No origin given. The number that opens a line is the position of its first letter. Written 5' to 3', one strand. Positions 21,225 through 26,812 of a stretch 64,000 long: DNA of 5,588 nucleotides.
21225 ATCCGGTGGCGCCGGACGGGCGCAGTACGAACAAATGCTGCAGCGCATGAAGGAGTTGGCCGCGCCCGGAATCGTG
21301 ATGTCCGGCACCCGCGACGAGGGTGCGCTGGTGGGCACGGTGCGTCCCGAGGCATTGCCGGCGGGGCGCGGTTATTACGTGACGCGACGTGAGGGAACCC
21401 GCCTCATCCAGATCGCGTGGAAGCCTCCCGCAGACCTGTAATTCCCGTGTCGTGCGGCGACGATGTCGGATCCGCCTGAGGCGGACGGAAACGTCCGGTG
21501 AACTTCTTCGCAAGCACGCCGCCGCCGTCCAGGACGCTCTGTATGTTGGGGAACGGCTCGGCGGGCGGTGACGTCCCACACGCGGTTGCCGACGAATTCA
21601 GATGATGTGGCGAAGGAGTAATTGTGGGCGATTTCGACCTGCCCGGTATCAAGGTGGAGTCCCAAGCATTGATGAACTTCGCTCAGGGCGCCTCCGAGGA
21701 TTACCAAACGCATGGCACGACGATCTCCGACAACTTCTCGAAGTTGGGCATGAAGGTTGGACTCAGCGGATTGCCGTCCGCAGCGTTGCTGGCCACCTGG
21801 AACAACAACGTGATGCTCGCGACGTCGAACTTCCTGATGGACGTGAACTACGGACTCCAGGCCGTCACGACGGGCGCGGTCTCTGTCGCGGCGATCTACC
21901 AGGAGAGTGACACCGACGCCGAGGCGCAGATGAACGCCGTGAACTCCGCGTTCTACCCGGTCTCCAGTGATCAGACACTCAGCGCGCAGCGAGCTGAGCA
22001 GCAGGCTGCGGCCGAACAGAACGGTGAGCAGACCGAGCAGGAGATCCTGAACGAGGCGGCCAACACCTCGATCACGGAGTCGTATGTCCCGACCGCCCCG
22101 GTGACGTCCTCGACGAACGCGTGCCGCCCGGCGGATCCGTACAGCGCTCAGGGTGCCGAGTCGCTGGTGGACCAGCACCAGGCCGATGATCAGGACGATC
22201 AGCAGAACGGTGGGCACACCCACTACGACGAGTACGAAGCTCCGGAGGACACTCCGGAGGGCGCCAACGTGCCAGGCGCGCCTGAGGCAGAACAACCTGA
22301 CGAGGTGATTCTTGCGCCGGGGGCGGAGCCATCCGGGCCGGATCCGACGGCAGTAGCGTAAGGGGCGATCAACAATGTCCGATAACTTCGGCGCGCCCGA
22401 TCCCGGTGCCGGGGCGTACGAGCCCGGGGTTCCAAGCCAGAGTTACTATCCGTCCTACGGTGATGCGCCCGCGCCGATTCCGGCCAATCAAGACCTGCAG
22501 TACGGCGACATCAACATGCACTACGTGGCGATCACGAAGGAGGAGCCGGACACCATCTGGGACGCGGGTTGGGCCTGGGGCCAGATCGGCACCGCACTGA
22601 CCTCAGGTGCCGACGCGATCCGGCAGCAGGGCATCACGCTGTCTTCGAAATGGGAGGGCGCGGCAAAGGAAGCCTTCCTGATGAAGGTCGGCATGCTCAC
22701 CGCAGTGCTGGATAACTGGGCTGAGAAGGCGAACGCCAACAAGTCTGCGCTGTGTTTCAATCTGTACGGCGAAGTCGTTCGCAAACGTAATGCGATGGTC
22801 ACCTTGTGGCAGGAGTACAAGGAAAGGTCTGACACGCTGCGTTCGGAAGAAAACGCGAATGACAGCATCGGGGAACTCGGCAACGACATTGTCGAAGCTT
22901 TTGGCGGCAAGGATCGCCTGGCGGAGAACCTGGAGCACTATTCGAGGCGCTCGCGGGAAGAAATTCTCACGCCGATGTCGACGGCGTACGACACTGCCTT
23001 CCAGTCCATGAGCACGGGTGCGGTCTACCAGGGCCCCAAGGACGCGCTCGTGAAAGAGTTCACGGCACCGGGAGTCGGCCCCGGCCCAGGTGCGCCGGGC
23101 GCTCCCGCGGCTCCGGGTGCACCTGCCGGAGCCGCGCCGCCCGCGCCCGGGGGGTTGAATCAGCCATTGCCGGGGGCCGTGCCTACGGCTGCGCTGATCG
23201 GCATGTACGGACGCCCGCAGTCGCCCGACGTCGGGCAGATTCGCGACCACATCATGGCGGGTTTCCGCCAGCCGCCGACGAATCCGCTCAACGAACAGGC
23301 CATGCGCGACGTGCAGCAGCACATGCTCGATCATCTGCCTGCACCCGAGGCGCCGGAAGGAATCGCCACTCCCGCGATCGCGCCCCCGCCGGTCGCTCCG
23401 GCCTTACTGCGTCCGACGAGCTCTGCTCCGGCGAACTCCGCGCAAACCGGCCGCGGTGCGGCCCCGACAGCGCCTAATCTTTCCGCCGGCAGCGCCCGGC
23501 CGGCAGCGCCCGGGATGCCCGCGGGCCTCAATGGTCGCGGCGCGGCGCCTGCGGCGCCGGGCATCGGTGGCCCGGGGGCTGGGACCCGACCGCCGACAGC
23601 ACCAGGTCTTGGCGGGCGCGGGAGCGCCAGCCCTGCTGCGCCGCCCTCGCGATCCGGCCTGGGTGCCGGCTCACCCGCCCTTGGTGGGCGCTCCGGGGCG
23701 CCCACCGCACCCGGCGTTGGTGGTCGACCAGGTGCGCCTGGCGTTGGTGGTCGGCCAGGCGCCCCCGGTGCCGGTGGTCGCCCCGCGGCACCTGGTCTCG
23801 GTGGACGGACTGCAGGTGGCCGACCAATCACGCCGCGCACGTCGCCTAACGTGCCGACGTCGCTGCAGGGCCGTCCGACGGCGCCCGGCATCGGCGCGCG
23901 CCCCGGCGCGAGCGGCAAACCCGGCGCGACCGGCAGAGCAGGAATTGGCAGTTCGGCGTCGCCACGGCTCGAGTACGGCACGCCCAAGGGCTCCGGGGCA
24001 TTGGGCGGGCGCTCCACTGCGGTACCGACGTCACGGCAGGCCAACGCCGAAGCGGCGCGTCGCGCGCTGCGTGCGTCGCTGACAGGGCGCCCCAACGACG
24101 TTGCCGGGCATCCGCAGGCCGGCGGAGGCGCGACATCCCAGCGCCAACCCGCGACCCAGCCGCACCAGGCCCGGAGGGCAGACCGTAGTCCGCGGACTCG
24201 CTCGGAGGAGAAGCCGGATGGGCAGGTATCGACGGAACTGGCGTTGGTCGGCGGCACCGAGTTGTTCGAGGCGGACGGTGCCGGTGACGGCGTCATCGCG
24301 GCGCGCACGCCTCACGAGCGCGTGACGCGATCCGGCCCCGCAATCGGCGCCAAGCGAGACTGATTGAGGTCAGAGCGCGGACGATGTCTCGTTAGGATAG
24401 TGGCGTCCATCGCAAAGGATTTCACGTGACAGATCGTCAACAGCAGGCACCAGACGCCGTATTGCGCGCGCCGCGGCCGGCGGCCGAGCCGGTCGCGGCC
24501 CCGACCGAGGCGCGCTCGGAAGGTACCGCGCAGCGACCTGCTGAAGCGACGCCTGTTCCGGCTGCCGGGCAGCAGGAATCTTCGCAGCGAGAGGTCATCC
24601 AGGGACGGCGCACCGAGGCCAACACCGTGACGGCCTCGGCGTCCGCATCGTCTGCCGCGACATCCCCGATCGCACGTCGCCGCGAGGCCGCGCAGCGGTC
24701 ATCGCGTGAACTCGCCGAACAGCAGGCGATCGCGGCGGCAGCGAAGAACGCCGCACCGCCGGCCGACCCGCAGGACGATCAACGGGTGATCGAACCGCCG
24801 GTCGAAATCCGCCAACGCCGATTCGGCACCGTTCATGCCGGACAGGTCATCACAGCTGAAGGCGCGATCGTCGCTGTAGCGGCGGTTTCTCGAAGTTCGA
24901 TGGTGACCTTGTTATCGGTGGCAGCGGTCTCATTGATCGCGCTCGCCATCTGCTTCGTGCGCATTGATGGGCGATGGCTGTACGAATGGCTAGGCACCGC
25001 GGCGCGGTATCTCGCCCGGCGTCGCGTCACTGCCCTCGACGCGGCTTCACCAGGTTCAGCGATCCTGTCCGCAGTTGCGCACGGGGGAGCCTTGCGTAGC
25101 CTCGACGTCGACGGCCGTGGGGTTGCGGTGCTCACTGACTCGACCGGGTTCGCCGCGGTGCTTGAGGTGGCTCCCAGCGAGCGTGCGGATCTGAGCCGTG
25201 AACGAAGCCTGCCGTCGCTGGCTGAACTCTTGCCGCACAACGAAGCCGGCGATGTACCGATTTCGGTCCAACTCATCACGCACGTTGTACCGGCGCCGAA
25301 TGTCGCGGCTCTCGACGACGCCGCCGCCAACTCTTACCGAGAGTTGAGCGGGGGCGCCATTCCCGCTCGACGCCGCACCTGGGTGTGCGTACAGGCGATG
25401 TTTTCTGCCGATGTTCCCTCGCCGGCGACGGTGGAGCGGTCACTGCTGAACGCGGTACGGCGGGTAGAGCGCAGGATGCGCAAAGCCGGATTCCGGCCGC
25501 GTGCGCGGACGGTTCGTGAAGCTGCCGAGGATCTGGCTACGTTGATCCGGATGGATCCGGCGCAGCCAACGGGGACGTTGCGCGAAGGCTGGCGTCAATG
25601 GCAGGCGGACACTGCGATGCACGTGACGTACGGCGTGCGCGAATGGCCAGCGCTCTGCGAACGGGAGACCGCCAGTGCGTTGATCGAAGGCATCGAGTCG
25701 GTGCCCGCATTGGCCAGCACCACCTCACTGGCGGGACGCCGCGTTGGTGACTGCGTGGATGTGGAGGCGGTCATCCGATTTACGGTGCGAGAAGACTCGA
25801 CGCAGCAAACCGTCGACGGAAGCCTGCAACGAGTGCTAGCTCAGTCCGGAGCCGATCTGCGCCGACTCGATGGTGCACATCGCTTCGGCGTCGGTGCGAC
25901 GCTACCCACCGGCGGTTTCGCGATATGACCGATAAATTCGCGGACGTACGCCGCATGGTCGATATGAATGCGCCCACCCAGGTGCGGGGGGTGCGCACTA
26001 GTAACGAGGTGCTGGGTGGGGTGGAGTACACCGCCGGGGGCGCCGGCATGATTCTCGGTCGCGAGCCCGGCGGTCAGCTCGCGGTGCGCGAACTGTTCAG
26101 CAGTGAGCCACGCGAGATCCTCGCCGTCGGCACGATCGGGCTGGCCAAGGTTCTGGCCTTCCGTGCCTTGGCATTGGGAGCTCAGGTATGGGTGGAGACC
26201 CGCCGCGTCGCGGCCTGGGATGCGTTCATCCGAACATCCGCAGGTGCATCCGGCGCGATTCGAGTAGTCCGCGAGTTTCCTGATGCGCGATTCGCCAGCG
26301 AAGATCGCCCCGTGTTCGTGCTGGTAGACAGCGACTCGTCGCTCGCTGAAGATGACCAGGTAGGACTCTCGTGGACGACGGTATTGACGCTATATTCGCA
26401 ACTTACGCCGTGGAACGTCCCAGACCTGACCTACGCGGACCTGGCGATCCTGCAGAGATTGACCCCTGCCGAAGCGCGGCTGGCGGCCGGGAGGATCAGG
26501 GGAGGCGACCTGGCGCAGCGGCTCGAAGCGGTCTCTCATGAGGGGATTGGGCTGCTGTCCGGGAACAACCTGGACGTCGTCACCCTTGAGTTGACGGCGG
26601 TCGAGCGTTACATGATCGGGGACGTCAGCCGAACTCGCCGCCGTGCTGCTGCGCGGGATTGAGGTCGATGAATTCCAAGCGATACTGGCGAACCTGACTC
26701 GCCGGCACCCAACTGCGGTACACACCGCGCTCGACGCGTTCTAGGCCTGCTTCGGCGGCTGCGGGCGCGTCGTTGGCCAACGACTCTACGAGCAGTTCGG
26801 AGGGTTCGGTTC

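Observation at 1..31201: Locus-level view: complete ESX system with an ESX-1-like accessory set but a non-canonical layout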

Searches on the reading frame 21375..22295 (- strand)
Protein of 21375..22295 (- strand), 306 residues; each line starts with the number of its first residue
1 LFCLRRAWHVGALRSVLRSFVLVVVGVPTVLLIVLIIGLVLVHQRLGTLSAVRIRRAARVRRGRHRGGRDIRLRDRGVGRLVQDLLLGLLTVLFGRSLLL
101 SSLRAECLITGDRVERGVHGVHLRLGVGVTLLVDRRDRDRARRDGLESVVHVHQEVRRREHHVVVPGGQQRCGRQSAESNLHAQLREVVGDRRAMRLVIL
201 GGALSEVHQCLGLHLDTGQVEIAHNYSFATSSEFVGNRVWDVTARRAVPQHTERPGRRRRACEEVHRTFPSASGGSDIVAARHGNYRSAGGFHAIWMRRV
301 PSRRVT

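Call 5: search_protein_families(library=pfam, proteins=[window:21375-22295:-], max_evalue=0.01)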
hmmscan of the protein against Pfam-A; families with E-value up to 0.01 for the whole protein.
window:21375-22295:- (306 aa): 1 family
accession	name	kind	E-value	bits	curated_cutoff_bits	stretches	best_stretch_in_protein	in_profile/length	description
PF11271.13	PorA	-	0.0053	16.6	29.5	1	143-249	60-163/297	Porin PorA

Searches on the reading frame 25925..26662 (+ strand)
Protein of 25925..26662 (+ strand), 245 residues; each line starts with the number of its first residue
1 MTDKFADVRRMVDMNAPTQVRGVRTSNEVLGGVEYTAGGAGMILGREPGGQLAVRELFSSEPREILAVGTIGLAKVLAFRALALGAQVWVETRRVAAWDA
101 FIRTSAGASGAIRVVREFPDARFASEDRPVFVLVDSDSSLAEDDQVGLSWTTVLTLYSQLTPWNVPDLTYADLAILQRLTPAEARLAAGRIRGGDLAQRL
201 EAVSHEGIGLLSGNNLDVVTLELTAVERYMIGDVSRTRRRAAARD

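Call 6: search_protein_families(library=pfam, proteins=[window:25925-26662:+], max_evalue=0.01)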
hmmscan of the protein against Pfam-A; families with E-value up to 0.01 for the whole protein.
window:25925-26662:+ (245 aa): 0 families

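Call 10: search_protein_families(library=ncbifam, proteins=[window:25925-26662:+], max_evalue=0.001)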
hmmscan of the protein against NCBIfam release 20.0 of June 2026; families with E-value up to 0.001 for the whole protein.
window:25925-26662:+ (245 aa): 0 families

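Call 60: search_protein_families(library=pfam, proteins=[window:25925-26662:+], max_evalue=1)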
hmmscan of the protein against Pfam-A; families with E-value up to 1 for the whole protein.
window:25925-26662:+ (245 aa): 0 families

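Call 66: search_solved_structures(query=A6, max_evalue=10)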
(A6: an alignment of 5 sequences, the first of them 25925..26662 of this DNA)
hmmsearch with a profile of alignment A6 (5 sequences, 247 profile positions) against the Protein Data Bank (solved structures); distinct sequences matched with E-value up to 10: 1.
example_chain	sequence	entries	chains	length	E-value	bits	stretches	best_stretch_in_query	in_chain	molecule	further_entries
7cok_A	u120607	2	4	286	0.022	17.5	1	20-102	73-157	5-ketofructose reductase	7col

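Call 72: predict_structure(protein=window:25925-26662:+)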
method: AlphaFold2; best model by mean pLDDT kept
length: 245 residues; sequences in the alignment: 1
mean_pLDDT: 33.1   pTM: 0.22
mean pLDDT of the five models: 33.1, 32.2, 30.9, 29.5, 26.5
residues with pLDDT >= 90: 0; 70-90: 0; 50-70: 0; < 50: 245
segments of 3 or more residues with pLDDT < 50: 1-245
pLDDT, mean of each block of 10 residues (from residue 1): 34 35 32 37 41 40 29 44 38 31 29 27 26 26 27 31 33 36 38 37 33 26 28 35 35
secondary structure, 60 per line:
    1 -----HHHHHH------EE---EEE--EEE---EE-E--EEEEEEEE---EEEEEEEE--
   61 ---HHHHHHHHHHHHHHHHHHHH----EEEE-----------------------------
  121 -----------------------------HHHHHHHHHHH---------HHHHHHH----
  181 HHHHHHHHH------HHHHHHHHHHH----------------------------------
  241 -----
elements in order: H6-11 E23-25 E28-30 E40-47 E51-58 H64-83 E88-91 H150-160 H170-176 H181-189 H196-206
